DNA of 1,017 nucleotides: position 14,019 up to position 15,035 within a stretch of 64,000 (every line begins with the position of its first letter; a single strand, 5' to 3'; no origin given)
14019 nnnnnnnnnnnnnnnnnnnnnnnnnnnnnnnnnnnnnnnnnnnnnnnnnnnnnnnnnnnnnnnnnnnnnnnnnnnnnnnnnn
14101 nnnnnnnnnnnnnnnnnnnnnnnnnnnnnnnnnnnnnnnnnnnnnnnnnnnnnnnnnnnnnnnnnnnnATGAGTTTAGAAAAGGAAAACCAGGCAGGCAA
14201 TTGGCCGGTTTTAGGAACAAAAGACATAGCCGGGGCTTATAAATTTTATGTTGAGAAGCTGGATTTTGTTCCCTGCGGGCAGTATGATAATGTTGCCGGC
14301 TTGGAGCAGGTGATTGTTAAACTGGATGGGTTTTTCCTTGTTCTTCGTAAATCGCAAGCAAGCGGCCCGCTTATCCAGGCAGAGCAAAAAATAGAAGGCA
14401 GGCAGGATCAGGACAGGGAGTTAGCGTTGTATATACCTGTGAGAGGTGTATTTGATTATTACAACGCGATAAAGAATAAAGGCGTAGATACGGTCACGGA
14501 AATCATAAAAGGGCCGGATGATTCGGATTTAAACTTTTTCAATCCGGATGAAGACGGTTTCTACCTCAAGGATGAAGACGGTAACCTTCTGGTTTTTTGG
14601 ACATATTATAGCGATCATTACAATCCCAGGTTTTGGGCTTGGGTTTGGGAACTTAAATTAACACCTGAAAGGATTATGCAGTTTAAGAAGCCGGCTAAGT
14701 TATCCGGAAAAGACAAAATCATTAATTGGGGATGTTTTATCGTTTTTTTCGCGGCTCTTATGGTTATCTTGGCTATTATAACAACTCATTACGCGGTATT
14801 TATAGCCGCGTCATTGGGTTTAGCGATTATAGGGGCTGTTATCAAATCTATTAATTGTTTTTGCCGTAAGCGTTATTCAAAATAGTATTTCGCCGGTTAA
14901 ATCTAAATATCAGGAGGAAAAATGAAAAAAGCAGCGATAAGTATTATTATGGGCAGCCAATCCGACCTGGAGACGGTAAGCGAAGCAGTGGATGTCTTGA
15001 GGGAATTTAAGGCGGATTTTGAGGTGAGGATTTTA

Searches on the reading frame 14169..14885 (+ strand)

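Call 8: search_protein_families(library=pfam, proteins=[window:14169-14885:+], max_evalue=0.1)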
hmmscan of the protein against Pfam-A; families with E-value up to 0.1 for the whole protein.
window:14169-14885:+ (238 aa): 2 families
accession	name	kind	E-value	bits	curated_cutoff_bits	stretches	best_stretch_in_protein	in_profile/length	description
PF00903.31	Glyoxalase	-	0.0051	17.6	20.6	1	13-143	5-121/121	Glyoxalase/Bleomycin resistance protein/Dioxygenase superfamily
PF04304.18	DUF454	-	0.087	13.3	35.1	0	152-221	41-110/115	Protein of unknown function (DUF454)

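Call 53: search_protein_families(library=pfam, proteins=[window:14169-14885:+], max_evalue=0.05)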
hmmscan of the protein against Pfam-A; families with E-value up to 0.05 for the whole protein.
window:14169-14885:+ (238 aa): 1 family
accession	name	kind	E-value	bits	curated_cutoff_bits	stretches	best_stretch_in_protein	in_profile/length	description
PF00903.31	Glyoxalase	-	0.0051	17.6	20.6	1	13-143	5-121/121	Glyoxalase/Bleomycin resistance protein/Dioxygenase superfamily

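Call 54: search_protein_families(library=padloc, proteins=[window:14169-14885:+], max_evalue=0.05)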
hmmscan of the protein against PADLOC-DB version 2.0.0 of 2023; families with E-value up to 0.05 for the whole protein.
window:14169-14885:+ (238 aa): 0 families
